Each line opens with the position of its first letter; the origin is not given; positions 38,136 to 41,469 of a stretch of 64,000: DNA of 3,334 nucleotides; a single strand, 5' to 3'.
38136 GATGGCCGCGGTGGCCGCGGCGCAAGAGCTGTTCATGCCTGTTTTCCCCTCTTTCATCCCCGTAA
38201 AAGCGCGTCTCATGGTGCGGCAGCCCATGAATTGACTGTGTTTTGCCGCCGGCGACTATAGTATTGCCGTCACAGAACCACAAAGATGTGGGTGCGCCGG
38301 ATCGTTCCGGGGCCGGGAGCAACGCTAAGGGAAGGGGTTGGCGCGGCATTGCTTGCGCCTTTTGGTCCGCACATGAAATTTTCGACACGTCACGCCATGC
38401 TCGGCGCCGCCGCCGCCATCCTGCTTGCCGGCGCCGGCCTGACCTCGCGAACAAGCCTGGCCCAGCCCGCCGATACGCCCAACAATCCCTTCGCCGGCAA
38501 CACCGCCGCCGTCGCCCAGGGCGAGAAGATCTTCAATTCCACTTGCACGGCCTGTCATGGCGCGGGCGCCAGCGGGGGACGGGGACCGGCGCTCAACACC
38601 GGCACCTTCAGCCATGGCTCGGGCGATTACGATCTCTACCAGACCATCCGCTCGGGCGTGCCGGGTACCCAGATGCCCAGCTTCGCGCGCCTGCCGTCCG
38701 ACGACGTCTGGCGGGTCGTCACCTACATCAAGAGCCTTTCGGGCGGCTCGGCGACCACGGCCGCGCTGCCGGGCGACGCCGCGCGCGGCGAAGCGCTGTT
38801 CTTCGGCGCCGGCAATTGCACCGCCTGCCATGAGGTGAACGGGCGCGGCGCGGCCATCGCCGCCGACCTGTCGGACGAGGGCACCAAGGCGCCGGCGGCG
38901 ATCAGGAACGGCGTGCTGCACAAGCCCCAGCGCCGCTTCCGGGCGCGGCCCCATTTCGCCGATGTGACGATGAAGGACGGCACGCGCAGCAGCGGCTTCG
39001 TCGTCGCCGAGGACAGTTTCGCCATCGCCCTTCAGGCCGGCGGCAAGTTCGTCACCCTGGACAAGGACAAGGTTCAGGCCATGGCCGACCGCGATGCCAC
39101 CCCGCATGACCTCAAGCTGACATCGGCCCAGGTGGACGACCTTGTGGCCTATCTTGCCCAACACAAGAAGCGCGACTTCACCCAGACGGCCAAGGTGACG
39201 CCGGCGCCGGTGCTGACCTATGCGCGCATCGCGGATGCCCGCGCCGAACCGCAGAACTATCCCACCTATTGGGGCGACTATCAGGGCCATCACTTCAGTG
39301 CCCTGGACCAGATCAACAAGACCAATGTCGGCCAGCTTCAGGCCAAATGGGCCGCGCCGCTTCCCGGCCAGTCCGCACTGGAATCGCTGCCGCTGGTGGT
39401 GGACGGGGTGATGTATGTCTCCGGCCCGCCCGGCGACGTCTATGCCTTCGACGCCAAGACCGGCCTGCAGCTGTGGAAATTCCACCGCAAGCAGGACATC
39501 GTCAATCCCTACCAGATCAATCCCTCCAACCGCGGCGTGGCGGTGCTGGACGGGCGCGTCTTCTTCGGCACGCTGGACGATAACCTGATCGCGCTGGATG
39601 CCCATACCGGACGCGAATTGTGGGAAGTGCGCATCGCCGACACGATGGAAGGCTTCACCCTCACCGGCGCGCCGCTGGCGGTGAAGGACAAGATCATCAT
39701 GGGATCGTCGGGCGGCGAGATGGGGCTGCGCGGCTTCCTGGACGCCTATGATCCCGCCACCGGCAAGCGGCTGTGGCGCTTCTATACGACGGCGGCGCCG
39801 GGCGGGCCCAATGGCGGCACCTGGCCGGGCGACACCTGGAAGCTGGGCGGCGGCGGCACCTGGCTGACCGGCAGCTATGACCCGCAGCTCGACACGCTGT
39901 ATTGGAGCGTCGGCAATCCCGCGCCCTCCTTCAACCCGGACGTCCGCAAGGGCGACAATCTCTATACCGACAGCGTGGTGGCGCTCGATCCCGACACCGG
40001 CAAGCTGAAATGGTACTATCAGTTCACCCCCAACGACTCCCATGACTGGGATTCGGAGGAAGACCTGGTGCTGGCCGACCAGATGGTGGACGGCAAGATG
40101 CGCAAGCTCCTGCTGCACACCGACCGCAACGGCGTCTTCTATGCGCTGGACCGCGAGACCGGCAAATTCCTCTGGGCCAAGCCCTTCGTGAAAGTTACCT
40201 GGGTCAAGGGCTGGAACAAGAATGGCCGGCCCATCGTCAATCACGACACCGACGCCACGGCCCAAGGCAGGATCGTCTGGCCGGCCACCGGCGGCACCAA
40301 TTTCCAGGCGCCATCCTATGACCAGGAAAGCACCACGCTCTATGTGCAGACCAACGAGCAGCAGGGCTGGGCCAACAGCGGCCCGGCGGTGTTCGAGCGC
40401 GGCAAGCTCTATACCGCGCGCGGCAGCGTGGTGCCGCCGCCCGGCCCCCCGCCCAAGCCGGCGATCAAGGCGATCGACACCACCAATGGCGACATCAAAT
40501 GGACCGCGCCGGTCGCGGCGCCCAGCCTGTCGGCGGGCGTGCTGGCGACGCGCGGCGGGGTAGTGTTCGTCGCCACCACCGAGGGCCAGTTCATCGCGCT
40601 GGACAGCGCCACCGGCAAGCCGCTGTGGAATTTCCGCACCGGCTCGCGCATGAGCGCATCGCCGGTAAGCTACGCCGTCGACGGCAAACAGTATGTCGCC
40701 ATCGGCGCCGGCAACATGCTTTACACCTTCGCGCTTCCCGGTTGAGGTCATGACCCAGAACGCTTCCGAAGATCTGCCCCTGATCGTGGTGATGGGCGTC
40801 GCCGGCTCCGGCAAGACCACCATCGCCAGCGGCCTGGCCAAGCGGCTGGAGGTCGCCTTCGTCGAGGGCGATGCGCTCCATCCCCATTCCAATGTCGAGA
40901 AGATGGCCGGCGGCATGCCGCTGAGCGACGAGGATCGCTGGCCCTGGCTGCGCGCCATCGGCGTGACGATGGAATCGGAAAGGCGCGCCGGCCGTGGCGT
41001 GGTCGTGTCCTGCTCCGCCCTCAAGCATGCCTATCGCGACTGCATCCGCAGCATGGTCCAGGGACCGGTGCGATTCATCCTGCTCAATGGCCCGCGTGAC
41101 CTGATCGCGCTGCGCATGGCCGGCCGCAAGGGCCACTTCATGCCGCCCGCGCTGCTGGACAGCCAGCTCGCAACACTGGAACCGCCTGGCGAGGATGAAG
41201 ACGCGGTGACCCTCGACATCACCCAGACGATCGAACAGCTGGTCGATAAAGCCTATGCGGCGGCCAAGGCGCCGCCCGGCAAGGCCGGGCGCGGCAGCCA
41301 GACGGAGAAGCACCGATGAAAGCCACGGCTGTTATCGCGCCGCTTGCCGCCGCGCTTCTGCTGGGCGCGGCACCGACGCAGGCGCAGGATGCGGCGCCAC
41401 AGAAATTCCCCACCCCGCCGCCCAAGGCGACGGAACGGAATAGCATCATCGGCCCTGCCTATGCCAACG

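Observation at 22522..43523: Candidate undescribed periplasmic sugar-oxidation system built on three PQQ enzymes, ThuA-like proteins and esterases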

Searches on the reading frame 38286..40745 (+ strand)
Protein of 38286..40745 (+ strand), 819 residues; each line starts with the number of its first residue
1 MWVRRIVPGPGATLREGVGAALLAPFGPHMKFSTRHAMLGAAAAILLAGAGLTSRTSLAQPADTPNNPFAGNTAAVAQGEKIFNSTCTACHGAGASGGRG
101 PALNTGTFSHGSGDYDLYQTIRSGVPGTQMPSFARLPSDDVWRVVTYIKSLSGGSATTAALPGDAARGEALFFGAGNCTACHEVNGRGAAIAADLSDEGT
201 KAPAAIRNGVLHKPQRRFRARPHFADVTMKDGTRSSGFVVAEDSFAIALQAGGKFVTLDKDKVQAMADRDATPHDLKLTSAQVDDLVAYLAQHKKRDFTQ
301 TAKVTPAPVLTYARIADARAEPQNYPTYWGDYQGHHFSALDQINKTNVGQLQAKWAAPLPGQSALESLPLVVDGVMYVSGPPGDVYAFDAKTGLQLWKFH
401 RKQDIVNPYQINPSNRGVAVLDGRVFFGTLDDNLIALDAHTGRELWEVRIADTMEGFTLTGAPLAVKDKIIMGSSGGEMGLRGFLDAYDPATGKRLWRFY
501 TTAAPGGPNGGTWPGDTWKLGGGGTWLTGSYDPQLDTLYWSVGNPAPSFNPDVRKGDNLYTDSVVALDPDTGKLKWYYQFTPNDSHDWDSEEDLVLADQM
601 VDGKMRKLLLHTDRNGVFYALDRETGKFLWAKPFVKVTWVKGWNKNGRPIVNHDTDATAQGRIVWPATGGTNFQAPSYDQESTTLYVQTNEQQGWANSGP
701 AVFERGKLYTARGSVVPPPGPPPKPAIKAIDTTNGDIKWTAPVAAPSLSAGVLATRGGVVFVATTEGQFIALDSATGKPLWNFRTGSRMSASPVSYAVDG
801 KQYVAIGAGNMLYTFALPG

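Call 6: search_protein_families(library=pfam, proteins=[window:38286-40745:+])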
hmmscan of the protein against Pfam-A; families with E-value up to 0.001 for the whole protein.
window:38286-40745:+ (819 aa): 5 families
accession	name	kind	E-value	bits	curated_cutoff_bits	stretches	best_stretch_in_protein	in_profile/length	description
PF01011.28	PQQ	-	1.1e-75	256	26.7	2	326-630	2-336/595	Glucose/ethanol/alcohol dehydrogenase, beta-propeller domain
PF13360.13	PQQ_2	-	1.5e-37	129.9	27.6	2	365-505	25-150/233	Outer membrane protein assembly factor BamB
PF13442.11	Cytochrome_CBB3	-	2.2e-19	70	27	1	74-148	1-68/68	Cytochrome C oxidase, cbb3-type, subunit III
PF00034.26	Cytochrom_C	-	1.8e-17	64.9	21.3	2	76-152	1-90/90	Cytochrome c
PF13570.13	Beta-prop_ACSF4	-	1.4e-16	61.3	133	2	727-806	115-192/329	Beta-alanine-activating enzyme, beta-propeller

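Call 12: search_solved_structures(query=window:38286-40745:+, max_evalue=1e-10)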
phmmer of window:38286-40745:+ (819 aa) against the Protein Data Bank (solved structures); distinct sequences matched with E-value up to 1e-10: 28.
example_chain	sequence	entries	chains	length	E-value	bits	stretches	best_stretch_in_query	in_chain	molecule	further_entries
6zcw_A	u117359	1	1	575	2.8e-98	333.6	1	320-809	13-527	Quinoprotein ethanol dehydrogenase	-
6zcv_A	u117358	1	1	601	3.7e-98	333.2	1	320-809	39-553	Quinoprotein ethanol dehydrogenase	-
1kv9_A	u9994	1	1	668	6.4e-95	322.5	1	329-809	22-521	TYPE II QUINOHEMOPROTEIN ALCOHOL DEHYDROGENASE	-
1yiq_A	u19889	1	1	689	1.3e-93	318.1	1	312-815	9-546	Quinohemoprotein alcohol dehydrogenase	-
1kb0_A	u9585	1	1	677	2.2e-92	314.1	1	320-809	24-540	quinohemoprotein alcohol dehydrogenase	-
6dam_A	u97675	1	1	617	4e-86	293.4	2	509-809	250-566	Lanthanide-dependent methanol dehydrogenase XoxF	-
6oc5_A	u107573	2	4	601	4.1e-86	293.4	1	307-809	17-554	Lanthanide-dependent methanol dehydrogenase XoxF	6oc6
4mae_A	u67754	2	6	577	9.8e-86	292.1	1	321-809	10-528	Methanol dehydrogenase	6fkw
4tqo_B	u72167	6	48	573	8.8e-83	282.3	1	322-809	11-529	Methanol dehydrogenase protein, large subunit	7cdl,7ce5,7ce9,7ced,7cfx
2ad6_A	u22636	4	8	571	1.1e-81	278.7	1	325-805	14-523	Methanol dehydrogenase subunit 1 | METHANOL DEHYDROGENASE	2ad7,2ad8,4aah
1g72_A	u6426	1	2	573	1.2e-81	278.6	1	325-805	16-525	METHANOL DEHYDROGENASE HEAVY SUBUNIT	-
7o6z_A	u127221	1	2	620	9.4e-78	265.7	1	320-809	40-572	Methanol dehydrogenase (Cytochrome c) subunit 1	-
1flg_A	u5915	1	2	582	1.9e-76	261.4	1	333-809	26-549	PROTEIN (QUINOPROTEIN ETHANOL DEHYDROGENASE)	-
8gy2_A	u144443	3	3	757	8e-75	256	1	316-815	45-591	Alcohol dehydrogenase (quinone), dehydrogenase subunit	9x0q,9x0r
5xm3_A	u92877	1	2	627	9e-74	252.5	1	320-809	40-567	Glucose dehydrogenase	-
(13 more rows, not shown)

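Call 14: search_protein_families(library=ncbifam, proteins=[window:38370-40745:+], max_evalue=0.00001)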
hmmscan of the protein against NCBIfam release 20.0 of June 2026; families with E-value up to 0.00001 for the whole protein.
window:38370-40745:+ (791 aa): 18 families
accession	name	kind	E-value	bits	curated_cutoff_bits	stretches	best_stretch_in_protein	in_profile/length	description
TIGR03075.1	PQQ_enz_alc_DH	subfamily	1e-158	529.3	480.05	1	282-781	6-527/530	PQQ-dependent dehydrogenase, methanol/ethanol family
TIGR04528.1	acido_non_PQQ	subfamily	1.8e-149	498.7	650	1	295-789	4-493/493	acido-empty-quinoprotein group A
TIGR03074.1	PQQ_membr_DH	subfamily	3.5e-51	174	832.65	2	283-602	144-502/783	membrane-bound PQQ-dependent dehydrogenase, glucose/quinate/shikimate family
TIGR03300.1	assembly_YfgL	equivalog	5.6e-30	104.3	285.2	2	321-474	38-174/377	outer membrane protein assembly factor BamB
NF008351.0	PRK11138.1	equivalog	5.7e-25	87.6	423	2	341-471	65-186/394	outer membrane protein assembly factor BamB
NF011054.0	PRK14486.1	equivalog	1.6e-18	67.2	447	1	37-123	204-290/294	putative bifunctional cbb3-type cytochrome c oxidase subunit II/cytochrome c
TIGR02603.1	CxxCH_TIGR02603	domain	8e-18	64.7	68.15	1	135-264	1-133/134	putative heme-binding domain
TIGR00782.1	ccoP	equivalog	4.7e-17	62.2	179.95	1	45-163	104-227/285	cytochrome-c oxidase, cbb3-type subunit III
NF053615.1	SerThrKinAfsKStmc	equivalog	3.5e-14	52.4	1300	1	700-787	631-719/809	protein serine/threonine kinase AfsK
TIGR03872.1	cytochrome_MoxG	equivalog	5.7e-14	52.4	147.8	1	31-131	27-129/133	cytochrome c(L), periplasmic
NF050122.1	bc1_QcrC_actin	exception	6.5e-13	48.6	200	1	16-164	10-161/253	cytochrome bc1 complex diheme cytochrome c subunit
TIGR04494.1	c550_PedF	equivalog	3.1e-10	40.1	122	1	37-122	39-129/133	cytochrome c-550 PedF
NF045773.1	cytochro_C550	exception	1.6e-09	37.7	125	1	9-119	13-115/118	cytochrome c550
NF045774.1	cytochro_C551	exception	7.9e-09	35.5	118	1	8-77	7-68/110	cytochrome c551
TIGR04485.1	thiosulf_SoxX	equivalog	2e-07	31.6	61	0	57-122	3-77/78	sulfur oxidation c-type cytochrome SoxX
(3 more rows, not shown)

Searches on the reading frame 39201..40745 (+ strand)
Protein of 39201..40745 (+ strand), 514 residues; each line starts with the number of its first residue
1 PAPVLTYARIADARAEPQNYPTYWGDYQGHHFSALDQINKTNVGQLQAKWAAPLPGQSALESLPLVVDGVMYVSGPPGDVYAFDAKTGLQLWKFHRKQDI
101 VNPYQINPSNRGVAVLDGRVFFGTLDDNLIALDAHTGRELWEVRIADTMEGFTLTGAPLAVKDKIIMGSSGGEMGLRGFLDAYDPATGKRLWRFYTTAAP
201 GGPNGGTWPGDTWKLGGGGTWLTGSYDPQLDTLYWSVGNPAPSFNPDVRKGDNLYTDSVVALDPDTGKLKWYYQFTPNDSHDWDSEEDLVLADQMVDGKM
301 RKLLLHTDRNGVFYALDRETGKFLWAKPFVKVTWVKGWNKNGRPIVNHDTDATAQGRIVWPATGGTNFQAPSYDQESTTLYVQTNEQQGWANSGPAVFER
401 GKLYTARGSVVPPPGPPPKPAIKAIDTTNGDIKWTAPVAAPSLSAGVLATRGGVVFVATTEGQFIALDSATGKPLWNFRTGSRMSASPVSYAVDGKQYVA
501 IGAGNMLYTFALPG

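Call 74: search_solved_structures(query=window:39201-40745:+, max_evalue=1e-60, show_alignments=2)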
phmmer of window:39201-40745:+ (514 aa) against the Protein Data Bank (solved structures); distinct sequences matched with E-value up to 1e-60: 21.
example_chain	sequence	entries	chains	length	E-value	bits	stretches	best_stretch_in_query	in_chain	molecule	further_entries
6zcw_A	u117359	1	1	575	4.4e-99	335.9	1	15-504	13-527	Quinoprotein ethanol dehydrogenase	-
6zcv_A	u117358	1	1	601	8.1e-99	335.1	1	15-504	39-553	Quinoprotein ethanol dehydrogenase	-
1kb0_A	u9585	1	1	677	9.3e-93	315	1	15-504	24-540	quinohemoprotein alcohol dehydrogenase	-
1kv9_A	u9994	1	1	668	4.5e-92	312.8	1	24-504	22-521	TYPE II QUINOHEMOPROTEIN ALCOHOL DEHYDROGENASE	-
1yiq_A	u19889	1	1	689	3.4e-90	306.6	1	7-510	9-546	Quinohemoprotein alcohol dehydrogenase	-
6oc5_A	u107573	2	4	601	1e-86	295.1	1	3-504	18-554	Lanthanide-dependent methanol dehydrogenase XoxF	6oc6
6dam_A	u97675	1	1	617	1.6e-86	294.5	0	204-504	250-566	Lanthanide-dependent methanol dehydrogenase XoxF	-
4mae_A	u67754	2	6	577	1.6e-86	294.5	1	16-504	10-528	Methanol dehydrogenase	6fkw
4tqo_B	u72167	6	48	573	4.2e-83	283.2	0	206-504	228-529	Methanol dehydrogenase protein, large subunit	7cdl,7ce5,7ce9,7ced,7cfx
2ad6_A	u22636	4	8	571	1.6e-82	281.3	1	20-500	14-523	Methanol dehydrogenase subunit 1 | METHANOL DEHYDROGENASE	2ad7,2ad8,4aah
1g72_A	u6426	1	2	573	1.6e-82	281.3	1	20-500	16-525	METHANOL DEHYDROGENASE HEAVY SUBUNIT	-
7o6z_A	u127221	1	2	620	1.8e-78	267.9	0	206-504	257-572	Methanol dehydrogenase (Cytochrome c) subunit 1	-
1flg_A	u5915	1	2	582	2.8e-77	264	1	28-504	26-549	PROTEIN (QUINOPROTEIN ETHANOL DEHYDROGENASE)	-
8gy2_A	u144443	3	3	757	1.1e-75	258.7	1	12-384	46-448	Alcohol dehydrogenase (quinone), dehydrogenase subunit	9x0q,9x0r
5xm3_A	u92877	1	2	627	1.2e-74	255.3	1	16-504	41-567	Glucose dehydrogenase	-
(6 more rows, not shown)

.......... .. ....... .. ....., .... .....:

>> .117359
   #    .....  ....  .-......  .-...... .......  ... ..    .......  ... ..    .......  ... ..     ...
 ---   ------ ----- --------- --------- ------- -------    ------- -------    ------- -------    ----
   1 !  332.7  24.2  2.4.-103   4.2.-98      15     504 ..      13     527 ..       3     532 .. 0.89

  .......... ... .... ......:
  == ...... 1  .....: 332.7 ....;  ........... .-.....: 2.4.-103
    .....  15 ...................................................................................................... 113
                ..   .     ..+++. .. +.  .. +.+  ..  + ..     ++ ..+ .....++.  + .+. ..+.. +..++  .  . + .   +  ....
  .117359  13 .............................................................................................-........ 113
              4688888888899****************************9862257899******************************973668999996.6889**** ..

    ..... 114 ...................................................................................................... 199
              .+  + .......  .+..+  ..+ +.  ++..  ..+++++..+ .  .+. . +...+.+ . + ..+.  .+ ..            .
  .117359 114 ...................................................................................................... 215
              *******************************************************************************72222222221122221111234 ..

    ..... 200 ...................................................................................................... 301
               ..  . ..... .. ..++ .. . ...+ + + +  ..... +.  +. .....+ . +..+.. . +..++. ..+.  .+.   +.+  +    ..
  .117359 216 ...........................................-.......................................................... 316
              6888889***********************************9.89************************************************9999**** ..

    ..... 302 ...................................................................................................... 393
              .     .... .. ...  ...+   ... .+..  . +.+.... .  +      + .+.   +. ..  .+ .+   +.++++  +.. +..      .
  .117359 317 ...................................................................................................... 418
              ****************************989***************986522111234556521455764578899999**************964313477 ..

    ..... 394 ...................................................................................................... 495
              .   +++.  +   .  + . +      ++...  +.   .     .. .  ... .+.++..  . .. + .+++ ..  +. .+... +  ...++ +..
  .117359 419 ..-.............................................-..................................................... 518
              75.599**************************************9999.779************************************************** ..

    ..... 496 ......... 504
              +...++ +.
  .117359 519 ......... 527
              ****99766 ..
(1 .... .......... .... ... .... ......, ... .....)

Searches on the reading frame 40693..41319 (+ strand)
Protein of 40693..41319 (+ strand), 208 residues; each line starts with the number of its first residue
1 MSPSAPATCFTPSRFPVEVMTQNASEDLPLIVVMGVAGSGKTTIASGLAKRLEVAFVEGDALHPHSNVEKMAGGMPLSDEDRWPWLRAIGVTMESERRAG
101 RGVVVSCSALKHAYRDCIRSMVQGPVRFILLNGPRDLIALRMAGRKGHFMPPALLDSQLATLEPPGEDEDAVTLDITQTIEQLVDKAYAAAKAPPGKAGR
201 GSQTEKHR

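Call 6: search_protein_families(library=pfam, proteins=[window:40693-41319:+])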
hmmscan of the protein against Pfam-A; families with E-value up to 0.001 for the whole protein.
window:40693-41319:+ (208 aa): 5 families
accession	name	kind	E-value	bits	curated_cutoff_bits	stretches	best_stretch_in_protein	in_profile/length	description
PF13671.12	AAA_33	-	2.6e-11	44.4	27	1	30-165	1-143/143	AAA domain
PF01583.26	APS_kinase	-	8.9e-06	26.2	21.1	1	31-129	5-103/152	Adenylylsulphate kinase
PF13238.12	AAA_18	-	2.3e-05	25.3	29.4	1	31-73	1-33/128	AAA domain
PF13191.12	AAA_16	-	0.0003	21.8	32.6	1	25-63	21-62/167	AAA ATPase domain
PF01202.28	SKI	-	0.00031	21.3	22.1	1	38-146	2-106/159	Shikimate kinase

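Call 14: search_protein_families(library=ncbifam, proteins=[window:40693-41319:+], max_evalue=0.00001)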
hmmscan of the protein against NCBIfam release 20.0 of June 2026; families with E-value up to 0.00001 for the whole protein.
window:40693-41319:+ (208 aa): 5 families
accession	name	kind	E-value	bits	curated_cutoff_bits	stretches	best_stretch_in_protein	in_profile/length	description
TIGR01313.1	therm_gnt_kin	subfamily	1.7e-58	197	113.75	1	31-190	1-161/164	gluconokinase, GntK/IdnK-type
NF008583.0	PRK11545.1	equivalog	3.2e-45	153.8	265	1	26-188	6-168/177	gluconokinase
NF007336.0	PRK09825.1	equivalog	5.6e-39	133.6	304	1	32-192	7-167/176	gluconokinase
NF002059.0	PRK00889.1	subfamily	2.1e-06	27.5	244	1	31-126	8-103/177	adenylyl-sulfate kinase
TIGR00455.1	apsK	equivalog_domain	3.2e-06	26.9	138.7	1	30-124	20-114/184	adenylyl-sulfate kinase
